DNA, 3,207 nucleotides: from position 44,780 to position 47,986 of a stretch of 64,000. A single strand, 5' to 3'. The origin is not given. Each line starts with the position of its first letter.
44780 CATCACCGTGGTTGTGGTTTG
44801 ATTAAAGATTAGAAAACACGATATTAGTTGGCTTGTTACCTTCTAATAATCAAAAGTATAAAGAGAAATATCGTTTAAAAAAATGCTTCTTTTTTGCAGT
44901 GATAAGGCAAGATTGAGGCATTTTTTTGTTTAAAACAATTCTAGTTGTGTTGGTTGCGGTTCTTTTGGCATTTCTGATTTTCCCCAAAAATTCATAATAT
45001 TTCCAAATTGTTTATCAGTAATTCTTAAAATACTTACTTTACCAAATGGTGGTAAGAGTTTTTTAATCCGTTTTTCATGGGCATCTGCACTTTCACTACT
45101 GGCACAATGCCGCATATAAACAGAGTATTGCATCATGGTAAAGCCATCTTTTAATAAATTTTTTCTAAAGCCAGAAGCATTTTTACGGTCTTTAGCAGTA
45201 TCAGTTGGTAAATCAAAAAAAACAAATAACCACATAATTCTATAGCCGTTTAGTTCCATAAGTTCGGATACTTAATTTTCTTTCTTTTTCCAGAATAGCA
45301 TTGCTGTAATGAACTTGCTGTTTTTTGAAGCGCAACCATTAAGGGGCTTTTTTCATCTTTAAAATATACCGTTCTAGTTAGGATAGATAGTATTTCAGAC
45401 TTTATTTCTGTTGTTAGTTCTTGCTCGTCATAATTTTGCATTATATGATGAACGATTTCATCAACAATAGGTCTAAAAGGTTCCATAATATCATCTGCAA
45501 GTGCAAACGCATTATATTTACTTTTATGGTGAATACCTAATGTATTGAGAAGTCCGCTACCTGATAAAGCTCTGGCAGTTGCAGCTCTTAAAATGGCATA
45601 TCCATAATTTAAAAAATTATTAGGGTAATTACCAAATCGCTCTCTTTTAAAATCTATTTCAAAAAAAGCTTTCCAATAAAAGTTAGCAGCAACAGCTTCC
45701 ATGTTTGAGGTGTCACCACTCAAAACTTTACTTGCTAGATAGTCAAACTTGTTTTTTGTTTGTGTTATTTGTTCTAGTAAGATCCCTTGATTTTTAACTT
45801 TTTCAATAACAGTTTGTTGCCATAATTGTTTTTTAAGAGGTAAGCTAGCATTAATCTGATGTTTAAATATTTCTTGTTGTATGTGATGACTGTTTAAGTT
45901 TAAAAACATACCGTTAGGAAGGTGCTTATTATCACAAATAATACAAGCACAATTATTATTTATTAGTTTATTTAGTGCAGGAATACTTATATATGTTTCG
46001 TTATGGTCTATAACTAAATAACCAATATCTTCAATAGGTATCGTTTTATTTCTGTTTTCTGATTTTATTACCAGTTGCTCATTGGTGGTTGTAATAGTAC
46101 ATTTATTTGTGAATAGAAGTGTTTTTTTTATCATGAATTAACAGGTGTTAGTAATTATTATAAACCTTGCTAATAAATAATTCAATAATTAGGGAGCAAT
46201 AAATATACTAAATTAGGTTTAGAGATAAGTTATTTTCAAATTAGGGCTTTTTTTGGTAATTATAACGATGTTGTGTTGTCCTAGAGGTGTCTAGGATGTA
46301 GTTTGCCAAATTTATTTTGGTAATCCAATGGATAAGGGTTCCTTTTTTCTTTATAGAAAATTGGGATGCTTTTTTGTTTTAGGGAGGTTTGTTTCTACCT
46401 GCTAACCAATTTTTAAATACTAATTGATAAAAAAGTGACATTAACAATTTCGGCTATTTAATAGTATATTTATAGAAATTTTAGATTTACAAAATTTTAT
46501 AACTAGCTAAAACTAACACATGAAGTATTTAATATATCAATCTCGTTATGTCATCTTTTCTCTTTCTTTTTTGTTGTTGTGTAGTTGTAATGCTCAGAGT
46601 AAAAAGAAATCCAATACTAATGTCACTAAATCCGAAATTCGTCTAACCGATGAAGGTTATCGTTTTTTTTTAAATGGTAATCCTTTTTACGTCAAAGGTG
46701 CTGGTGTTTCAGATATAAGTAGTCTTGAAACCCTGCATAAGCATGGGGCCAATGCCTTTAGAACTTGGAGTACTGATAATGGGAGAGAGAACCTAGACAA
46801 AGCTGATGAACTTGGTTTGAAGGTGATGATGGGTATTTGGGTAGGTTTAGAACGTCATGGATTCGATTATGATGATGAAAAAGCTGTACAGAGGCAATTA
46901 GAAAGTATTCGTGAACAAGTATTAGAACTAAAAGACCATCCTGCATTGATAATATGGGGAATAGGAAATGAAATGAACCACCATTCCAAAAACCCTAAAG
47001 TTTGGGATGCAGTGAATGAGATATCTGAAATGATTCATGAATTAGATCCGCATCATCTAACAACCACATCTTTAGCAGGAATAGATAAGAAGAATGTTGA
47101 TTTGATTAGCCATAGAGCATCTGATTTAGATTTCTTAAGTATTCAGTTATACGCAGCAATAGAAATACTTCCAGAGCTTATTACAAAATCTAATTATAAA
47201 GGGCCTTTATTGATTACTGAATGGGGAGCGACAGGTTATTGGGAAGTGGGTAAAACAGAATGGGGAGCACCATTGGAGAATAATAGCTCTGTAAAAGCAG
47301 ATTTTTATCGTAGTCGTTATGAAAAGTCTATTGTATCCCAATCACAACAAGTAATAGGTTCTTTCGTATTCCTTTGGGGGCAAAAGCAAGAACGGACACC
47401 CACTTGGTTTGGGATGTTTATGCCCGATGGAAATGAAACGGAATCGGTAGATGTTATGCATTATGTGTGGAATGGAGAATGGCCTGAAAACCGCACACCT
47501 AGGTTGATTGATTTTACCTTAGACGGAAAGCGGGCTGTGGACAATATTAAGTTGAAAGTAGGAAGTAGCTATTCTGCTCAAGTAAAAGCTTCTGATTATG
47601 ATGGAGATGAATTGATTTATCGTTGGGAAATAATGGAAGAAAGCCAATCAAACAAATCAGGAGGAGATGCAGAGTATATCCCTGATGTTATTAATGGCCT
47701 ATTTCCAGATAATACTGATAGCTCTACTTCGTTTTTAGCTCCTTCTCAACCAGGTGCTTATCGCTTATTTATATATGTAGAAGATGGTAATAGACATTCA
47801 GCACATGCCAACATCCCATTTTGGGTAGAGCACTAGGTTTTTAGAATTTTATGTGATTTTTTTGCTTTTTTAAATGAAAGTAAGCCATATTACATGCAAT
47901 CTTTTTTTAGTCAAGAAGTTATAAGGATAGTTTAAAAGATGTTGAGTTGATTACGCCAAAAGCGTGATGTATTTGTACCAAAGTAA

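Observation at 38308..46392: Complete CRISPR-Cas9 module bracketed by ~154-bp direct repeats next to tRNA-Asp, with no recombinase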

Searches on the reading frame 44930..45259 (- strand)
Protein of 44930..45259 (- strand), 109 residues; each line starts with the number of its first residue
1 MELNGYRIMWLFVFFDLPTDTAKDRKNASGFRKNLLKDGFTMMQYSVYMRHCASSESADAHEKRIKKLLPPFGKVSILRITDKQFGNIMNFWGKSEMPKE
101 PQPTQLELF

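Call 7: search_protein_families(library=pfam, proteins=[window:44930-45259:-])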
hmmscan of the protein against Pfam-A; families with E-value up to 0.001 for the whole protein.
window:44930-45259:- (109 aa): 2 families
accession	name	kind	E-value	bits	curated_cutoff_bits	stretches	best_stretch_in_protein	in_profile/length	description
PF09827.14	CRISPR_Cas2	-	1.4e-19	70.5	23.8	1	9-87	1-73/74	CRISPR associated protein Cas2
PF20803.2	PaaX_M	-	0.0002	21.8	24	1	9-60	7-55/83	PaaX protein central Cas2-like domain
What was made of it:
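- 44930..45259 (-): cas2. Pfam CRISPR_Cas2 (call 7).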

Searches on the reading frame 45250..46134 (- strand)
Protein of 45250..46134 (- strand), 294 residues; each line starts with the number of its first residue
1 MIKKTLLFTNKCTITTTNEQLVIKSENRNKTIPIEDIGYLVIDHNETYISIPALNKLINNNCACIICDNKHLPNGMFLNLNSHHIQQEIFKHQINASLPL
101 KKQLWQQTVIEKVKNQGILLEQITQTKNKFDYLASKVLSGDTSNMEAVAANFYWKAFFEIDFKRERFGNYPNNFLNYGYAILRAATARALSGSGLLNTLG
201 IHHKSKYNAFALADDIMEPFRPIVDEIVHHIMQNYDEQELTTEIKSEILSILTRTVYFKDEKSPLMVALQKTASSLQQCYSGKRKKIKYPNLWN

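Call 7: search_protein_families(library=pfam, proteins=[window:45250-46134:-])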
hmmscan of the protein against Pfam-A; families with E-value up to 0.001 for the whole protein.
window:45250-46134:- (294 aa): 1 family
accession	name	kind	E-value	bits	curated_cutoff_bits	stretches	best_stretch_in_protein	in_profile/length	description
PF01867.21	Cas_Cas1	-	5e-26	91.9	22.3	1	7-236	3-254/283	CRISPR associated protein Cas1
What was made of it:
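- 45250..46134 (-): cas1. Pfam Cas_Cas1 (call 7).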

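Call 28: find_related_loci(query=window:45250-46134:-, collection=metagenome_contigs, flank=10000)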
Query window:45250-46134:- (294 aa) in metagenome_contigs; peptide patterns used: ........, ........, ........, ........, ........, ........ (x = any residue, [..] = any of these).
122 stretches matched a pattern; 71 encode a relative of the query (tblastn E <= 1e-3); 71 distinct loci.
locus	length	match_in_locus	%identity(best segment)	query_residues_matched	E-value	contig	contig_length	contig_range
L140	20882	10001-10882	91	1-294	0e+0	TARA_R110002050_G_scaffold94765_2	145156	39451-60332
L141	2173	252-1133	88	1-294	0e+0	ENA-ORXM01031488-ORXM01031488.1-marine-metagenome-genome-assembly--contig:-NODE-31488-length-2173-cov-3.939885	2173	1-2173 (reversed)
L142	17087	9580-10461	88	1-294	1e-178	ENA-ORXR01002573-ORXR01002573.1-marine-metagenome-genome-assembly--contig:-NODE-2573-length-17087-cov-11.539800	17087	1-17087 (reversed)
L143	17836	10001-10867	86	6-294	9e-176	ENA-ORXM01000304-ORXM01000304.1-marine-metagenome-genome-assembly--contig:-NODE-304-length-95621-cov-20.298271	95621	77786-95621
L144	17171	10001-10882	86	1-294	2e-175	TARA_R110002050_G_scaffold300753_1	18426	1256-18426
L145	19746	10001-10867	86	6-294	3e-175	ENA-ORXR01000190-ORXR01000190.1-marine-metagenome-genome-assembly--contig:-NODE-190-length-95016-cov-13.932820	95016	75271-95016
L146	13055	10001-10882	83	1-294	4e-173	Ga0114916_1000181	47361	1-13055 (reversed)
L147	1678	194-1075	80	1-294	2e-179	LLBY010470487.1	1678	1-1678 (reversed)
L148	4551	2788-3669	80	1-294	5e-168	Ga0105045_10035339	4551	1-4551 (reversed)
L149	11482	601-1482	80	1-294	5e-163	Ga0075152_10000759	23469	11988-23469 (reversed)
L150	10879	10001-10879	81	1-293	6e-163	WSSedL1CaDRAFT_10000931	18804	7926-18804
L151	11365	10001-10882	79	1-294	9e-163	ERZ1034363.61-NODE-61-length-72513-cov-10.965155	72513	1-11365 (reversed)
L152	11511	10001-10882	79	1-294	2e-162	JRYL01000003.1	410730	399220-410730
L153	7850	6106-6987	79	1-294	1e-162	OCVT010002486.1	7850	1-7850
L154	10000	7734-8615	79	1-294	2e-161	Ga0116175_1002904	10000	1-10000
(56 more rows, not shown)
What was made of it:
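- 45250..46134 (-): 71 related loci (call 28).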

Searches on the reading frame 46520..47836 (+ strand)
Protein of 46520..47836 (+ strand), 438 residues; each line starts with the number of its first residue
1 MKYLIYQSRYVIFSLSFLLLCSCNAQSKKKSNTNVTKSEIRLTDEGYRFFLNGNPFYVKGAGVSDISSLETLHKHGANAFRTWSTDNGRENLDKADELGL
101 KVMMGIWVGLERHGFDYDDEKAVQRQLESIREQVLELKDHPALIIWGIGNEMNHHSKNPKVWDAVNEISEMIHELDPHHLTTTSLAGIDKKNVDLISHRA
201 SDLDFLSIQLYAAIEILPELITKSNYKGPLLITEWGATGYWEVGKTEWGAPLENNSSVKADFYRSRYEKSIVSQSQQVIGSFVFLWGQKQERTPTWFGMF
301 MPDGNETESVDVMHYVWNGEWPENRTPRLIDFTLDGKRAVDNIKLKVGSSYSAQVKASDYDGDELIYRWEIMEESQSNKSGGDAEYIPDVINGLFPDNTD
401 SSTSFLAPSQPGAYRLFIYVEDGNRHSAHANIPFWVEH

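Call 7: search_protein_families(library=pfam, proteins=[window:46520-47836:+])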
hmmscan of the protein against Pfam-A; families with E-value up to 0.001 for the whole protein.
window:46520-47836:+ (438 aa): 1 family
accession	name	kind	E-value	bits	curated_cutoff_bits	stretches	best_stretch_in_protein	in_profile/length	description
PF02836.23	Glyco_hydro_2_C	-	2.1e-11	44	21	1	69-246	42-221/302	Glycosyl hydrolases family 2, TIM barrel domain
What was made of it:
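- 46520..47836 (+): Glycoside hydrolase (GH2-type TIM barrel), cargo of the next slot. Pfam (call 7).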

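Call 13: find_encoding_contigs(protein=window:46520-47836:+, flank=10000, max_places=10)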
Protein window:46520-47836:+ (438 aa): 23 contigs read that carry it; 10 places shown.
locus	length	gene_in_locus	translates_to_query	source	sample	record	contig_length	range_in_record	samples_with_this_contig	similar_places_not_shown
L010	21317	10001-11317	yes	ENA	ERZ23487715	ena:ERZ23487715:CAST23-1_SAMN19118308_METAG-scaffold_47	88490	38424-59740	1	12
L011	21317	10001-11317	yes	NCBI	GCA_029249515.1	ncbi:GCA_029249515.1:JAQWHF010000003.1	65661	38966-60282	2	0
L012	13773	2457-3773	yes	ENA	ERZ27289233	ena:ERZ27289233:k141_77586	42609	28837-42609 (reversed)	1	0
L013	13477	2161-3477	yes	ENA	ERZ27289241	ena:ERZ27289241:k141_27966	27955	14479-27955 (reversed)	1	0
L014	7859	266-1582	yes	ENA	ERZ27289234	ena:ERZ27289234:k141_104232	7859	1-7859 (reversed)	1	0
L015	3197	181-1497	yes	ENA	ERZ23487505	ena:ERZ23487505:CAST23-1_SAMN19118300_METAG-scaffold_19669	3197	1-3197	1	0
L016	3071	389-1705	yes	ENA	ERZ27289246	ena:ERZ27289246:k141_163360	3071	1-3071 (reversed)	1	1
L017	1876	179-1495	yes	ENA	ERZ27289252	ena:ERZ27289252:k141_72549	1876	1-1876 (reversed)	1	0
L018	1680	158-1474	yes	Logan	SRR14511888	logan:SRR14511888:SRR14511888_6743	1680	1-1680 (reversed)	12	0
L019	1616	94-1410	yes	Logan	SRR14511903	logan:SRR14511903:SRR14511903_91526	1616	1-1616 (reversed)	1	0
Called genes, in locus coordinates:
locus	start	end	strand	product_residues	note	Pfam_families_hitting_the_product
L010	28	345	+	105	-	PF00085:Thioredoxin, PF14595:Thioredoxin_9 (weak), PF08534:Redoxin (faint), PF13098:Thioredoxin_2, PF13905:Thioredoxin_8 (faint)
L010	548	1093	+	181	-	PF00574:CLP_protease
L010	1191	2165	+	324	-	PF01882:DUF58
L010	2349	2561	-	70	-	-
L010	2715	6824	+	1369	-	PF18470:Cas9_a (weak), PF13395:HNH_4, PF18541:RuvC_III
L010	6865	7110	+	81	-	-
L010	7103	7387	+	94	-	PF05016:ParE_toxin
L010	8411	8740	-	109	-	PF09827:CRISPR_Cas2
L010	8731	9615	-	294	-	PF01867:Cas_Cas1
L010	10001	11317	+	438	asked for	PF02836:Glyco_hydro_2_C, PF26410:GH5_mannosidase (faint)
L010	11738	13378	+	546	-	PF00343:Phosphorylase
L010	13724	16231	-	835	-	PF13620:CarboxypepD_reg, PF13715:CarbopepD_reg_2, PF17802:SpaA (weak), PF07715:Plug, PF00593:TonB_dep_Rec_b-barrel, PF14905:OMP_b-brl_3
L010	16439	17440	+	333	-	PF00356:LacI, PF00532:Peripla_BP_1, PF13407:Peripla_BP_4, PF13377:Peripla_BP_3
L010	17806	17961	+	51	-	-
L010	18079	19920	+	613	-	PF00515:TPR_1 (faint), PF07719:TPR_2 (faint), PF13181:TPR_8 (faint), PF13424:TPR_12, PF13176:TPR_7 (weak), PF02518:HATPase_c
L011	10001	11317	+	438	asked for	PF02836:Glyco_hydro_2_C, PF26410:GH5_mannosidase (faint)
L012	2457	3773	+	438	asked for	PF02836:Glyco_hydro_2_C, PF26410:GH5_mannosidase (faint)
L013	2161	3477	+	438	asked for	PF02836:Glyco_hydro_2_C, PF26410:GH5_mannosidase (faint)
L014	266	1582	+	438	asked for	PF02836:Glyco_hydro_2_C, PF26410:GH5_mannosidase (faint)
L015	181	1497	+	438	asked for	PF02836:Glyco_hydro_2_C, PF26410:GH5_mannosidase (faint)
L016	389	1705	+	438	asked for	PF02836:Glyco_hydro_2_C, PF26410:GH5_mannosidase (faint)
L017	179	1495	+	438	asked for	PF02836:Glyco_hydro_2_C, PF26410:GH5_mannosidase (faint)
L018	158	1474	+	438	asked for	PF02836:Glyco_hydro_2_C, PF26410:GH5_mannosidase (faint)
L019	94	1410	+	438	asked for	PF02836:Glyco_hydro_2_C, PF26410:GH5_mannosidase (faint)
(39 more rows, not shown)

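Call 32: find_homologous_proteins(query=window:46520-47836:+, max_evalue=1e-30)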
Query window:46520-47836:+ (438 aa): 7272 proteins with E <= 1e-30 among 8000 candidates; the best 120 are listed.
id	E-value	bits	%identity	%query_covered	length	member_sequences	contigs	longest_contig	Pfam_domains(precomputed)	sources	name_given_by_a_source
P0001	2.5e-259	878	84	100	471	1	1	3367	PF02836.24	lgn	-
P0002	1.0e-255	866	83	100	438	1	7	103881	PF02836.24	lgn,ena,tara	tara:strand:- start:51 stop:1367 length:1317 start_codon:yes stop_codon:yes gene_type:complete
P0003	1.7e-245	833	81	100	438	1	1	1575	PF02836.24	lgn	-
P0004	1.4e-242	823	78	100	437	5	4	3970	PF02836.24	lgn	-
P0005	4.0e-238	809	76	100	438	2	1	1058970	PF02836.24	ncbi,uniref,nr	ncbi:glycoside hydrolase family 2 TIM barrel-domain containing protein [Aestuariivivens sediminis]|u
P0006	8.9e-235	797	76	100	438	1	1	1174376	PF02836.24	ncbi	-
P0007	3.0e-233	792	77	100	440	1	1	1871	PF02836.24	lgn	-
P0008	1.8e-229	780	100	77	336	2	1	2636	PF26410.1,PF02836.24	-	-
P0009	4.6e-228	775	75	100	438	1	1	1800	PF02836.24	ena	-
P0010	3.6e-227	772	75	100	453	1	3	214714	PF02836.24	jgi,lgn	-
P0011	8.6e-225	765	73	100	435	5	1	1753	PF02836.24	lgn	-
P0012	1.2e-223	761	73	100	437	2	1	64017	PF02836.24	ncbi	ncbi:MAG: glycoside hydrolase family 2 TIM barrel-domain containing protein [Bacteroidota bacterium]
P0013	4.0e-222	756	73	99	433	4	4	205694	PF02836.24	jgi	jgi:hypothetical protein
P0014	1.5e-221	754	73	100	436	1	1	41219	PF02836.24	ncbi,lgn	ncbi:MAG: glycoside hydrolase family 2 TIM barrel-domain containing protein [Bacteroidota bacterium]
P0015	1.9e-220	750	73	100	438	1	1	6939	PF02836.24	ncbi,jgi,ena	-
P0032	1.1e-211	721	79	88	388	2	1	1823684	PF02836.24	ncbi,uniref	ncbi:glycoside hydrolase family 2 TIM barrel-domain containing protein [Flaviramulus aquimarinus]|un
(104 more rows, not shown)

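Call 33: find_encoding_contigs(protein=P0002, flank=10000, max_places=4)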
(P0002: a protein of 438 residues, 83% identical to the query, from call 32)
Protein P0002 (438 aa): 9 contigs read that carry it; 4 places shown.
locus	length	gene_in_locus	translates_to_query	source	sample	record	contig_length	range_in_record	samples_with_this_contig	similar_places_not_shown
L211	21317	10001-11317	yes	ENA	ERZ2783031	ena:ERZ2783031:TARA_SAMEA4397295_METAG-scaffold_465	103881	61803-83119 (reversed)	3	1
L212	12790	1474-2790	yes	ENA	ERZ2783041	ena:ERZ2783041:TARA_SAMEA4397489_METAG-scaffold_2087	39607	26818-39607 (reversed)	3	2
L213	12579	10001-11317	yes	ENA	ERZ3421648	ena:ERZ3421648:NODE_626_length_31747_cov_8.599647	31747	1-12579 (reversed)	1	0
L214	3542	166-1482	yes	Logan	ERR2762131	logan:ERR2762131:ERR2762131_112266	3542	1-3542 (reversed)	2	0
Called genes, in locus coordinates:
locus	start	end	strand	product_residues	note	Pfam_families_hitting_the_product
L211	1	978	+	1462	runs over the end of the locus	PF00929:RNase_T, PF02811:PHP, PF07733:DNA_pol3_alpha, PF17657:DNA_pol3_finger, PF14579:HHH_6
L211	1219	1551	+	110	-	-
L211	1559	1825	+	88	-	-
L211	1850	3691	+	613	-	PF13091:PLDc_2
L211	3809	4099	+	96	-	-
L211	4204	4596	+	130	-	-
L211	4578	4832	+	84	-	-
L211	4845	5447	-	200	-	PF22381:Staph_reg_Sar_Rot (weak), PF01047:MarR (weak), PF12802:MarR_2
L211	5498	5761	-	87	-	PF09630:DUF2024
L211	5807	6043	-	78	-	-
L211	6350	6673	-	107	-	PF01022:HTH_5 (weak), PF12802:MarR_2 (weak), PF12840:HTH_20, PF08279:HTH_11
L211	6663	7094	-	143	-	PF08327:AHSA1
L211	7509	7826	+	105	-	PF00085:Thioredoxin, PF14595:Thioredoxin_9 (weak), PF08534:Redoxin (faint), PF13098:Thioredoxin_2, PF13905:Thioredoxin_8 (faint)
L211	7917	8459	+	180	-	PF00574:CLP_protease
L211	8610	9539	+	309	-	PF01882:DUF58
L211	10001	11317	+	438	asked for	PF02836:Glyco_hydro_2_C (weak)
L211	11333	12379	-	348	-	PF00356:LacI, PF13407:Peripla_BP_4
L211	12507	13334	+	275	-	PF00106:adh_short, PF13561:adh_short_C2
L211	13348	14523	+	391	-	PF03786:UxuA, PF01261:AP_endonuc_2 (faint)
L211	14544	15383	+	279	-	PF04962:KduI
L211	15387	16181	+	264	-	PF23441:SDR (weak), PF00106:adh_short, PF08659:KR, PF13561:adh_short_C2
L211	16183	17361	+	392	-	PF16153:DUF4861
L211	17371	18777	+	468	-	PF02614:UxaC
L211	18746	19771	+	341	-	PF03480:DctP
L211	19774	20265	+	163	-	PF04290:DctQ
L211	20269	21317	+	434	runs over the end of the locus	PF06808:DctM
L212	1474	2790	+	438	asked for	PF02836:Glyco_hydro_2_C (weak)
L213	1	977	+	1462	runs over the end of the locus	PF00929:RNase_T, PF02811:PHP, PF07733:DNA_pol3_alpha, PF17657:DNA_pol3_finger, PF14579:HHH_6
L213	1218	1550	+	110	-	-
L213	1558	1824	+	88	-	-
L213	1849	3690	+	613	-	PF13091:PLDc_2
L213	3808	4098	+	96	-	-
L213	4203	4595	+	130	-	-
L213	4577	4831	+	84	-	-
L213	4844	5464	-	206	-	PF22381:Staph_reg_Sar_Rot (weak), PF01047:MarR (weak), PF12802:MarR_2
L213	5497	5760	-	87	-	PF09630:DUF2024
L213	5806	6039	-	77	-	-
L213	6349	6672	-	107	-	PF01022:HTH_5 (weak), PF12802:MarR_2 (weak), PF12840:HTH_20, PF08279:HTH_11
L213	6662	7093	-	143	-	PF08327:AHSA1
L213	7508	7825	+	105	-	PF00085:Thioredoxin, PF14595:Thioredoxin_9 (weak), PF08534:Redoxin (faint), PF13098:Thioredoxin_2, PF13905:Thioredoxin_8 (faint)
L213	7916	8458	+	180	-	PF00574:CLP_protease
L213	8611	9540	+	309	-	PF01882:DUF58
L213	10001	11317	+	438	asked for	PF02836:Glyco_hydro_2_C (weak)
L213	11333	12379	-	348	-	PF00356:LacI, PF13407:Peripla_BP_4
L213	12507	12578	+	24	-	?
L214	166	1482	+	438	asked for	PF02836:Glyco_hydro_2_C (weak)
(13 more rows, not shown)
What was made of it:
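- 46520..47836 (+): It directly follows tRNA-Asp-E in L211-L213 (call 33).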

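Call 34: find_encoding_contigs(protein=P0032, flank=10000, max_places=2)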
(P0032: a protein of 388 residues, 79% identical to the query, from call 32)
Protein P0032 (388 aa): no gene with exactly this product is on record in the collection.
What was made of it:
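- Tried and rejected: The look-up of the Flaviramulus glycosidase homologue P0032 found no record (call 34).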

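Call 83: find_encoding_contigs(protein=P0005, flank=8000, max_places=2)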
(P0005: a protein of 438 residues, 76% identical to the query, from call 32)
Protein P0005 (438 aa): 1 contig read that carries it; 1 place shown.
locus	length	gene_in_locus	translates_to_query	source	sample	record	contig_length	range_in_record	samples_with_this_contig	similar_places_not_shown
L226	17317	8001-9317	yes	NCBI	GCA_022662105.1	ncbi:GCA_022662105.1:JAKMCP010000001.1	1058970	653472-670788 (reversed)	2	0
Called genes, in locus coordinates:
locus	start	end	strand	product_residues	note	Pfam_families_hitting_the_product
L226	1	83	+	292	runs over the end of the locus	PF02567:PhzC-PhzF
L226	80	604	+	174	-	PF14539:DUF4442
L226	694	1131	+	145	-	PF13527:Acetyltransf_9 (weak), PF00583:Acetyltransf_1, PF13673:Acetyltransf_10, PF13508:Acetyltransf_7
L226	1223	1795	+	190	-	PF01243:PNPOx_N, PF10590:PNP_phzG_C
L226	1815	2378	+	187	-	PF13302:Acetyltransf_3, PF13420:Acetyltransf_4, PF00583:Acetyltransf_1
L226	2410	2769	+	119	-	PF02675:AdoMet_dc (weak)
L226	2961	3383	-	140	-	-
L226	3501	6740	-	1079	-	PF00801:PKD, PF18911:PKD_4, PF26689:FIDD, PF13585:CHU_C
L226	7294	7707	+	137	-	-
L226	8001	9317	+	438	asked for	PF02836:Glyco_hydro_2_C (weak)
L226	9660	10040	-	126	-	PF10861:DUF2784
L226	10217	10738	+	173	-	PF17293:Arm-DNA-bind_5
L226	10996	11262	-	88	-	-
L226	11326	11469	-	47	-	-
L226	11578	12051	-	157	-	PF14534:DUF4440, PF13474:SnoaL_3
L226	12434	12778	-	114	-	PF03992:ABM (weak)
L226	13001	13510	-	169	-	PF00903:Glyoxalase (weak), PF12681:Glyoxalase_2 (faint)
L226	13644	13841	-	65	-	-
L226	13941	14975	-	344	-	PF01758:SBF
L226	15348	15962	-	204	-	PF13489:Methyltransf_23, PF01209:Ubie_methyltran, PF08241:Methyltransf_11, PF08242:Methyltransf_12 (weak), PF13649:Methyltransf_25, PF13847:Methyltransf_31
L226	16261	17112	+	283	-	PF02014:Reeler (weak), PF18962:Por_Secre_tail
